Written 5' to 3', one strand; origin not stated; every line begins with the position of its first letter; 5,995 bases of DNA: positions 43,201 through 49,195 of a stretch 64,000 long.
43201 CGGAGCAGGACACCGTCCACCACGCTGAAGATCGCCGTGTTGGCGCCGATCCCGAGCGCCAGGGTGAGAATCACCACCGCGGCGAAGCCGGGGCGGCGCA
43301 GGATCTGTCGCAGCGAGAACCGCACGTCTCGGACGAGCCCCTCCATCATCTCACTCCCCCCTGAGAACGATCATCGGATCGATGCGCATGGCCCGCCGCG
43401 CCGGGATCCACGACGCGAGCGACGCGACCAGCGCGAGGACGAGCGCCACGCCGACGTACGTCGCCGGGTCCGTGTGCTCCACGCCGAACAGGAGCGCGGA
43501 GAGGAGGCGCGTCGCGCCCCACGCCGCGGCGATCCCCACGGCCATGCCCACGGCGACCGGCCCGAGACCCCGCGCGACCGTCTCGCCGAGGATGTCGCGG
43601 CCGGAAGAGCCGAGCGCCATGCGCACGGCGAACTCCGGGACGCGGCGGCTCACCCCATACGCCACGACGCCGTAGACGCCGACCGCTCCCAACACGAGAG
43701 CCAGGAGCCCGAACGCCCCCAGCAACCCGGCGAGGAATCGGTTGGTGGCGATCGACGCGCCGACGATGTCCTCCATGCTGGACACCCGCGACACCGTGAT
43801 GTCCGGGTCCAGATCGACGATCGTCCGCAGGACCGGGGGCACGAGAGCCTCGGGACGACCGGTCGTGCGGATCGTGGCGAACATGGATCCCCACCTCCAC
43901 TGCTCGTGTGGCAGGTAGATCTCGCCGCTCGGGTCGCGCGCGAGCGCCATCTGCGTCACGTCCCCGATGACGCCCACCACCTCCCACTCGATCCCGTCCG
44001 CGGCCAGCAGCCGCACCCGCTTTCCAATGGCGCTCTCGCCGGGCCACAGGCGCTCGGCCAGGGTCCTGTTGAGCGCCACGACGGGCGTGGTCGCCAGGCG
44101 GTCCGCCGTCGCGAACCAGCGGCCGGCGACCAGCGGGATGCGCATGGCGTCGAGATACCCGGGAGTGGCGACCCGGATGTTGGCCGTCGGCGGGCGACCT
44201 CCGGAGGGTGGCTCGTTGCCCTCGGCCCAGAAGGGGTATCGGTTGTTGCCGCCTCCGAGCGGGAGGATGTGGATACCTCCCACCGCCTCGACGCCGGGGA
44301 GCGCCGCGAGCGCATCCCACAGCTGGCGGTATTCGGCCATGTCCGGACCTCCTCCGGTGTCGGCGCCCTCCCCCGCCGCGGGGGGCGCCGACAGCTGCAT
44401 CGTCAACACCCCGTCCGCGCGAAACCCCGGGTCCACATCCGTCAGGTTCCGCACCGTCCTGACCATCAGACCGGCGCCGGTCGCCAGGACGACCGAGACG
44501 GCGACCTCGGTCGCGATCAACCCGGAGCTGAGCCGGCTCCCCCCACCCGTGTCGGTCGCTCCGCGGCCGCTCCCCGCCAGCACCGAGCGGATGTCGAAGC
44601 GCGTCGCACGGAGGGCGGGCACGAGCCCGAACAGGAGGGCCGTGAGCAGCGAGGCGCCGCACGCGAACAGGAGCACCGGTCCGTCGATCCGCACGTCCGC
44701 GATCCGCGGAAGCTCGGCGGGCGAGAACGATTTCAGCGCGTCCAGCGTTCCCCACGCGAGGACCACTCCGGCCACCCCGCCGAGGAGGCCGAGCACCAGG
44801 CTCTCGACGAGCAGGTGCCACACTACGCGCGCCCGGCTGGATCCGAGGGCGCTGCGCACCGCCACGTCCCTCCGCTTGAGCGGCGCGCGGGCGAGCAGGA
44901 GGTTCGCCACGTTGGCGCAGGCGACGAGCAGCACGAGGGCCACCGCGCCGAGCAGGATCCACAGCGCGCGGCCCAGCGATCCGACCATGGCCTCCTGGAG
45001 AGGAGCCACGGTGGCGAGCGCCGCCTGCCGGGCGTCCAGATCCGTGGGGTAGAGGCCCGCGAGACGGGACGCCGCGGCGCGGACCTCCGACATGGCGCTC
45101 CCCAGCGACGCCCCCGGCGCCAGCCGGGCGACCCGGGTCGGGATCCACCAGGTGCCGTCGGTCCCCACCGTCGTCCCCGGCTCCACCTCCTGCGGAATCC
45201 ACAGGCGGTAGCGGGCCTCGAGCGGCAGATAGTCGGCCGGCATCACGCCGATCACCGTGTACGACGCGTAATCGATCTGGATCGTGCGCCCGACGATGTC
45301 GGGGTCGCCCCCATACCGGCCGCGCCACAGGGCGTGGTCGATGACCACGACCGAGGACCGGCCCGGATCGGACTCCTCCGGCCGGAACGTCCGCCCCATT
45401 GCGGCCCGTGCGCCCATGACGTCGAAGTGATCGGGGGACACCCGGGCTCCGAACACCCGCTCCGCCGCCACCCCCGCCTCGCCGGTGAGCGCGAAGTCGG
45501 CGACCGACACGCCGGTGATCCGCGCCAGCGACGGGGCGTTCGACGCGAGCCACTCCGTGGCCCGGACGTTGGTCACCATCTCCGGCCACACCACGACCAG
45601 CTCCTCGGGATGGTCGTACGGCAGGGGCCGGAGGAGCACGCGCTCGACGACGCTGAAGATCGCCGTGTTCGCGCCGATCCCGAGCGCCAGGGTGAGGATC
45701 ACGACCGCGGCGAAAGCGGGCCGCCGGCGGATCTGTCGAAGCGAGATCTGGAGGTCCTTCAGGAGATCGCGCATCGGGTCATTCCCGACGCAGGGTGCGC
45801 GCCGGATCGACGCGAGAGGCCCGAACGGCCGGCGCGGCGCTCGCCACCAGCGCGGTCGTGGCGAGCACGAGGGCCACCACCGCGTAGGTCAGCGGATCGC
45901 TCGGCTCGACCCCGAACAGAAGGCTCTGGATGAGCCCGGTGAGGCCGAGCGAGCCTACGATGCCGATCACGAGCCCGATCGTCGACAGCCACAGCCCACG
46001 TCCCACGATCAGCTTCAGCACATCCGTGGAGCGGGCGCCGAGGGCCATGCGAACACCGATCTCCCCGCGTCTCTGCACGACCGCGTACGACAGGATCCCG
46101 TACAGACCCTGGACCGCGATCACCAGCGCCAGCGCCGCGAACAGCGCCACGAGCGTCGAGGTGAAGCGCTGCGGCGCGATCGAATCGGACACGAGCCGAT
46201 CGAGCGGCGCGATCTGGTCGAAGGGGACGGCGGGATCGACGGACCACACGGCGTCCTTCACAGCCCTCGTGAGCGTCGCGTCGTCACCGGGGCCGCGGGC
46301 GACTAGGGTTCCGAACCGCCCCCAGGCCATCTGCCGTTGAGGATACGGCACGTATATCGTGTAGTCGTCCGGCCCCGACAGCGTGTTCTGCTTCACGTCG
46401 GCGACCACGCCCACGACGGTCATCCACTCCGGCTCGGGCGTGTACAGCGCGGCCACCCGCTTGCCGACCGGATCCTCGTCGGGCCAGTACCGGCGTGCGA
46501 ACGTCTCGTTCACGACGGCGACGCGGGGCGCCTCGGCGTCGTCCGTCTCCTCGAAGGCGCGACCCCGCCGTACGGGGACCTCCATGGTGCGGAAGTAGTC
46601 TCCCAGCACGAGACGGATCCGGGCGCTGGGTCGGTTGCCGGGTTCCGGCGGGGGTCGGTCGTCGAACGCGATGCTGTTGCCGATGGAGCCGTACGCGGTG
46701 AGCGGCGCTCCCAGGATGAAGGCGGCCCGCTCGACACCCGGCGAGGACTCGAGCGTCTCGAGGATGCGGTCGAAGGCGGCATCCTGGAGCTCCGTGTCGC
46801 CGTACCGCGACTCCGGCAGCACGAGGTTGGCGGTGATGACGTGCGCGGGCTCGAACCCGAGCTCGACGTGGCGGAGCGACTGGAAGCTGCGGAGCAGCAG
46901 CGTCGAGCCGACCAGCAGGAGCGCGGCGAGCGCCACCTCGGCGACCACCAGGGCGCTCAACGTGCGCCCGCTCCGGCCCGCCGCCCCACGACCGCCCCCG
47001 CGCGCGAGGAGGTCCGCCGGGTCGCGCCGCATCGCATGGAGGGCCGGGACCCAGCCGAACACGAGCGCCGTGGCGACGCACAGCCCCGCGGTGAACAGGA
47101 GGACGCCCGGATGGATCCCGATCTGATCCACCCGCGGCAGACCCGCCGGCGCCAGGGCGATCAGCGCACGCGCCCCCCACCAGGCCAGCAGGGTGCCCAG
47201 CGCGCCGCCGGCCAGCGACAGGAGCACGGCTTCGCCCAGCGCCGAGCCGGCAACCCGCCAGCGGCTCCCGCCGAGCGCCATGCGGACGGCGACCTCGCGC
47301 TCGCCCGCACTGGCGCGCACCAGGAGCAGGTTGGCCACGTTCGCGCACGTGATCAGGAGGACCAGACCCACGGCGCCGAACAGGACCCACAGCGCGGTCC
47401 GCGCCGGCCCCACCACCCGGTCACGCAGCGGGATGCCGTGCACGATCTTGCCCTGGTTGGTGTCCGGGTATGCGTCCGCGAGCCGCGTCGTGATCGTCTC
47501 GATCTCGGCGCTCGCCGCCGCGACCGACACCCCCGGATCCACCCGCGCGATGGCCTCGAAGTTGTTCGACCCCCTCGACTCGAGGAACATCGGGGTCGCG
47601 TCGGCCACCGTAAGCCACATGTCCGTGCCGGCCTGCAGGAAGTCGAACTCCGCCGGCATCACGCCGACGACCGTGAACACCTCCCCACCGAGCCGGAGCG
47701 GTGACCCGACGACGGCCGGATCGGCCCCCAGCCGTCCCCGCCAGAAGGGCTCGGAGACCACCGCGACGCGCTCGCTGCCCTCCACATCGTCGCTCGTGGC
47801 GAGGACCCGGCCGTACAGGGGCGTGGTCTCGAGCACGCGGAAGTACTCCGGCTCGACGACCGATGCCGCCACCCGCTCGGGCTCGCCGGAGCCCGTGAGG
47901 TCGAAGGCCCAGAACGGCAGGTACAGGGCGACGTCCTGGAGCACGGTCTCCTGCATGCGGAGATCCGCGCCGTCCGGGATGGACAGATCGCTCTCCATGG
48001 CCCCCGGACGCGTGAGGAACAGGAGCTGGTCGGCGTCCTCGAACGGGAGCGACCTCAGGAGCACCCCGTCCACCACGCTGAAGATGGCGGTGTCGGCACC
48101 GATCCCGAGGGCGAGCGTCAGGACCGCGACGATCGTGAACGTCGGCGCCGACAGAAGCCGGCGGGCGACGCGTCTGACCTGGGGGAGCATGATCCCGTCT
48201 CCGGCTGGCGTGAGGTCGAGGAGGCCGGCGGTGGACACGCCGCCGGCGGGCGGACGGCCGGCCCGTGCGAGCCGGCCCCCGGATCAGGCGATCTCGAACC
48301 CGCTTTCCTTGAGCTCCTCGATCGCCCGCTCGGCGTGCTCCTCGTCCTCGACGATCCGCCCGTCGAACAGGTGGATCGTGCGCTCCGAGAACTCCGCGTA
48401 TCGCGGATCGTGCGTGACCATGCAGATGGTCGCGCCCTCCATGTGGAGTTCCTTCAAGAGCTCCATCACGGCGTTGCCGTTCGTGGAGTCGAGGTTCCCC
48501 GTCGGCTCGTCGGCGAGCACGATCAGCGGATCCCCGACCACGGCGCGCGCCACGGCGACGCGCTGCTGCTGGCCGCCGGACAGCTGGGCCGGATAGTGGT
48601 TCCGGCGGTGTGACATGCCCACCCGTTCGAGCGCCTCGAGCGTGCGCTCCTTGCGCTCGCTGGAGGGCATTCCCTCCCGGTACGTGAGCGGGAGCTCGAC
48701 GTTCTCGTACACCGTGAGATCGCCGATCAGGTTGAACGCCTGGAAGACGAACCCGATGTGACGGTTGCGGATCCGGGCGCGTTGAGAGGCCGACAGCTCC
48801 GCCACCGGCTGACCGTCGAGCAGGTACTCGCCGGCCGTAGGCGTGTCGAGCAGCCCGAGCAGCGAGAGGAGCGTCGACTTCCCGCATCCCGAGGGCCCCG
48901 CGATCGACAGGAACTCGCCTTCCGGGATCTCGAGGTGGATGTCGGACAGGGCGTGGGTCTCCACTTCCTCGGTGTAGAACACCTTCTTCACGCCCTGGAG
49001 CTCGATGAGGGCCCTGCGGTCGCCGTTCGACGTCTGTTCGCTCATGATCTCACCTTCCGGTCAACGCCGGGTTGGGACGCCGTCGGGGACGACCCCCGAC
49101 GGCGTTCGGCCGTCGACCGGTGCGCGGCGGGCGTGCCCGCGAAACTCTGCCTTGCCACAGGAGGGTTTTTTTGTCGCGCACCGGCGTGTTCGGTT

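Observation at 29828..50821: A ~21-kb same-strand cluster joins a sigma54 promoter, one HlyD adaptor, two ABC ATPases, six tandem duplicated MacB-type permeases and an NtrC/NtrB-type two-component system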

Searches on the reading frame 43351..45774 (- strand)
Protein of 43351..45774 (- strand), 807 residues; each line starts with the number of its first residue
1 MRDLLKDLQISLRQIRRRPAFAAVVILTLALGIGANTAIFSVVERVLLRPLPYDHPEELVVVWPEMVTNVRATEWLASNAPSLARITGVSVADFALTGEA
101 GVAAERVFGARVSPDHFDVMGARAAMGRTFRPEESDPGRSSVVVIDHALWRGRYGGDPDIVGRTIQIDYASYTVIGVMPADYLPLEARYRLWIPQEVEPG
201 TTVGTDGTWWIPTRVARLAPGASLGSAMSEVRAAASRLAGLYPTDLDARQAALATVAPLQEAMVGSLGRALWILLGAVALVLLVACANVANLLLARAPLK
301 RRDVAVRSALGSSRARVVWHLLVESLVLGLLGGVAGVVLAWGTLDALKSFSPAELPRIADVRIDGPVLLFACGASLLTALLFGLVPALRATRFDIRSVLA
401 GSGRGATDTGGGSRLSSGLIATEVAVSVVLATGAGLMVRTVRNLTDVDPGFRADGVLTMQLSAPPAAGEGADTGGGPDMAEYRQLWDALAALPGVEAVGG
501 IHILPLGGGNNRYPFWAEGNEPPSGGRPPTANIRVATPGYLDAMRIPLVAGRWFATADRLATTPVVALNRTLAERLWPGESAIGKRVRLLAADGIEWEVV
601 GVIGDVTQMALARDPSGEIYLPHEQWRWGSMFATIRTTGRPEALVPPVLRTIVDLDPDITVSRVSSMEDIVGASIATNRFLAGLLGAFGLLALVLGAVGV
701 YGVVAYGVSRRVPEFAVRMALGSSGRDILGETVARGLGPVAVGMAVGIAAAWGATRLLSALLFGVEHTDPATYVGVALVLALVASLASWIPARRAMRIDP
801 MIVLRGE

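Call 7: search_protein_families(library=pfam, proteins=[window:43351-45774:-], max_evalue=0.001)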
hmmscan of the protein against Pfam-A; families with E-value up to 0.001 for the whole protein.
window:43351-45774:- (807 aa): 2 families
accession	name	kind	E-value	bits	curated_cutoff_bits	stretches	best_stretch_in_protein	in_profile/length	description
PF12704.14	MacB_PCD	-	8.5e-35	121.4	27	2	23-233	2-206/207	MacB-like periplasmic core domain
PF02687.27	FtsX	-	1.6e-26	93.2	25.5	2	277-393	3-118/120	FtsX-like permease C-terminal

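Call 9: search_protein_families(library=ncbifam, proteins=[window:43351-45774:-], max_evalue=0.00001)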
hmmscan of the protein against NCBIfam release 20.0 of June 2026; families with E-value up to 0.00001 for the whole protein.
window:43351-45774:- (807 aa): 4 families
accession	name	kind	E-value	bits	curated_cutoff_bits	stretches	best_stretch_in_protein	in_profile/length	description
TIGR03434.1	ADOP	subfamily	6.8e-257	854.6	622.3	1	4-807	1-803/803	ADOP family duplicated permease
NF007826.0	PRK10535.1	equivalog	6.2e-27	94.1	966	2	66-400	335-646/648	macrolide ABC transporter ATP-binding protein/permease MacB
TIGR02212.1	lolCE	equivalog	1.3e-06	27.7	362.45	0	277-340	272-335/411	lipoprotein-releasing ABC transporter permease subunit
NF008357.0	PRK11146.1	exception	2.4e-06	26.6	439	0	773-806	383-413/414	lipoprotein-releasing ABC transporter permease subunit LolE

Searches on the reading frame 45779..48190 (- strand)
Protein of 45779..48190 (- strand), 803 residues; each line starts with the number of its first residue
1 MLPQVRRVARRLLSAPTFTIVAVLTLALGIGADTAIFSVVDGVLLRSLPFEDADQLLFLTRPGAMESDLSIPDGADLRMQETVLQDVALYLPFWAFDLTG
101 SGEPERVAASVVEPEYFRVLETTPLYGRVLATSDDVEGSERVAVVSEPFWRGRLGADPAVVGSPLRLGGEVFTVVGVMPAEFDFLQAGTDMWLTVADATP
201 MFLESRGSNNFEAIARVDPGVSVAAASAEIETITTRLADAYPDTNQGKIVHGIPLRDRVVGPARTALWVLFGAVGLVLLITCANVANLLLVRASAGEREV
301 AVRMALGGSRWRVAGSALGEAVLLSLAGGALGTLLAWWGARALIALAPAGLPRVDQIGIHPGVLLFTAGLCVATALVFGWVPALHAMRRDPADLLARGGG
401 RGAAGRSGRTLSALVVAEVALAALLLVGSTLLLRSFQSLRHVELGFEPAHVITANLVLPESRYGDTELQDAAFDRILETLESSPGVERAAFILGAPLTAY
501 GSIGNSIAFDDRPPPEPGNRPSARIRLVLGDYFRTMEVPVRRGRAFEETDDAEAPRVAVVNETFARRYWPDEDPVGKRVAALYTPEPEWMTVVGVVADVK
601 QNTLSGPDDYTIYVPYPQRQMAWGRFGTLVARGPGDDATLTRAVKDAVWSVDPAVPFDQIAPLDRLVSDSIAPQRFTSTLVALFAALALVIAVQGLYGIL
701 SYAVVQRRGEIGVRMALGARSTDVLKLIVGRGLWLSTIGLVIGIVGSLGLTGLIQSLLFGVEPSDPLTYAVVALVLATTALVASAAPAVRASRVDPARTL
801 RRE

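Call 7: search_protein_families(library=pfam, proteins=[window:45779-48190:-], max_evalue=0.001)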
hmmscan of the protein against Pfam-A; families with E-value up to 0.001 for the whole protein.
window:45779-48190:- (803 aa): 2 families
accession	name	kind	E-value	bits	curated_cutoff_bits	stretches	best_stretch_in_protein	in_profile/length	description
PF12704.14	MacB_PCD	-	3.7e-41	142.1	27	2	19-232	1-206/207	MacB-like periplasmic core domain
PF02687.27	FtsX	-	1.5e-26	93.2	25.5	2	683-796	2-120/120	FtsX-like permease C-terminal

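Call 9: search_protein_families(library=ncbifam, proteins=[window:45779-48190:-], max_evalue=0.00001)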
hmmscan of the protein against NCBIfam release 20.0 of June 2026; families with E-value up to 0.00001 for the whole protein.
window:45779-48190:- (803 aa): 2 families
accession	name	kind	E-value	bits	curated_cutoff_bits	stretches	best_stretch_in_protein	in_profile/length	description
TIGR03434.1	ADOP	subfamily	2.4e-267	889.2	622.3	1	5-803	5-803/803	ADOP family duplicated permease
NF007826.0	PRK10535.1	equivalog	5.3e-32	110.9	966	2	109-397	369-647/648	macrolide ABC transporter ATP-binding protein/permease MacB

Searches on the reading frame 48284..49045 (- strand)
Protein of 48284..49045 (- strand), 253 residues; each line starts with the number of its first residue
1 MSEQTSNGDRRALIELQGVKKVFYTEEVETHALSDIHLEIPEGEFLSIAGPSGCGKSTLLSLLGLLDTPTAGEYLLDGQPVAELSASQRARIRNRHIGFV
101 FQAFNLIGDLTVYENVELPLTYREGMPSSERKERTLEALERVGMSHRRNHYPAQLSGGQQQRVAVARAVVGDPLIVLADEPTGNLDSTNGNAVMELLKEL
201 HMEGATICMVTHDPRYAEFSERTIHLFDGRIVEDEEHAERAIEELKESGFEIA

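Call 7: search_protein_families(library=pfam, proteins=[window:48284-49045:-], max_evalue=0.001)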
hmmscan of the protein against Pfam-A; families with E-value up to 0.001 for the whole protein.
window:48284-49045:- (253 aa): 3 families
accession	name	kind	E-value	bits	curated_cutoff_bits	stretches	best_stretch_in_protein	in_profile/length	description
PF00005.33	ABC_tran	-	5e-35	121.5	25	1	33-182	1-136/137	ABC transporter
PF02463.25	SMC_N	-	3.2e-05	23.9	40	0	147-227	135-212/220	RecF/RecN/SMC N terminal domain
PF13304.12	AAA_21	-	5.7e-05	23.8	27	0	47-66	3-22/304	AAA domain, putative AbiEii toxin, Type IV TA system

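Call 9: search_protein_families(library=ncbifam, proteins=[window:48284-49045:-], max_evalue=0.00001)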
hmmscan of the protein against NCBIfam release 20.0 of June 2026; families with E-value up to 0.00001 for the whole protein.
window:48284-49045:- (253 aa): 186 families (the best 25 are shown)
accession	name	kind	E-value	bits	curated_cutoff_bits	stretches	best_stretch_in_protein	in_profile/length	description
NF038007.1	ABC_ATP_DarD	equivalog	5.6e-76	254.8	375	1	14-231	2-218/218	darobactin export ABC transporter ATP-binding protein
NF007826.0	PRK10535.1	equivalog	2.5e-68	230.9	966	1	12-242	3-232/648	macrolide ABC transporter ATP-binding protein/permease MacB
TIGR02211.1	LolD_lipo_ex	equivalog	7.4e-66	221.8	307.75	1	14-232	2-220/221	lipoprotein-releasing ABC transporter ATP-binding protein LolD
NF008639.0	PRK11629.1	equivalog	5.2e-63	212.6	360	1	12-233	5-226/234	lipoprotein-releasing ABC transporter ATP-binding protein LolD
TIGR02673.1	FtsE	equivalog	1.3e-62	211.3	264.85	1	14-229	2-213/214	cell division ATP-binding protein FtsE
TIGR03608.1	L_ocin_972_ABC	subfamily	8.7e-62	208.2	254.85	1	29-226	10-206/206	putative bacteriocin export ABC transporter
TIGR02982.1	heterocyst_DevA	subfamily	2.5e-61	207.1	295.8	1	14-231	2-219/220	ABC exporter ATP-binding subunit, DevA family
NF007879.0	PRK10584.1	equivalog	6.9e-57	192.8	336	1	13-234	6-227/228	putative ABC transporter ATP-binding protein YbbA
TIGR02314.1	ABC_MetN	equivalog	2.1e-52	178.2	499.7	1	13-215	1-202/343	methionine ABC transporter ATP-binding protein MetN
NF040933.2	ABC_arch_GlcV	equivalog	1.2e-50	172.4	450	1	14-224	3-213/357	glucose ABC transporter ATP-binding protein GlcV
TIGR02315.1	ABC_phnC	equivalog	1.1e-49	169.1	266.1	1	14-239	2-232/243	phosphonate ABC transporter ATP-binding protein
NF007027.0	PRK09493.1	equivalog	1.9e-49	168.2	379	1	13-238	1-221/240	glutamine ABC transporter ATP-binding protein GlnQ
TIGR03265.1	PhnT2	equivalog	9.9e-49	166.4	457.7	1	14-216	5-197/353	putative 2-aminoethylphosphonate ABC transporter ATP-binding protein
NF006987.0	PRK09452.1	equivalog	1.2e-48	165.7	482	1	7-235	11-230/378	spermidine/putrescine ABC transporter ATP-binding protein PotA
TIGR01186.1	proV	subfamily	5.9e-48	163.8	326.6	1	30-232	6-209/363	betaine/proline/choline family ABC transporter ATP-binding protein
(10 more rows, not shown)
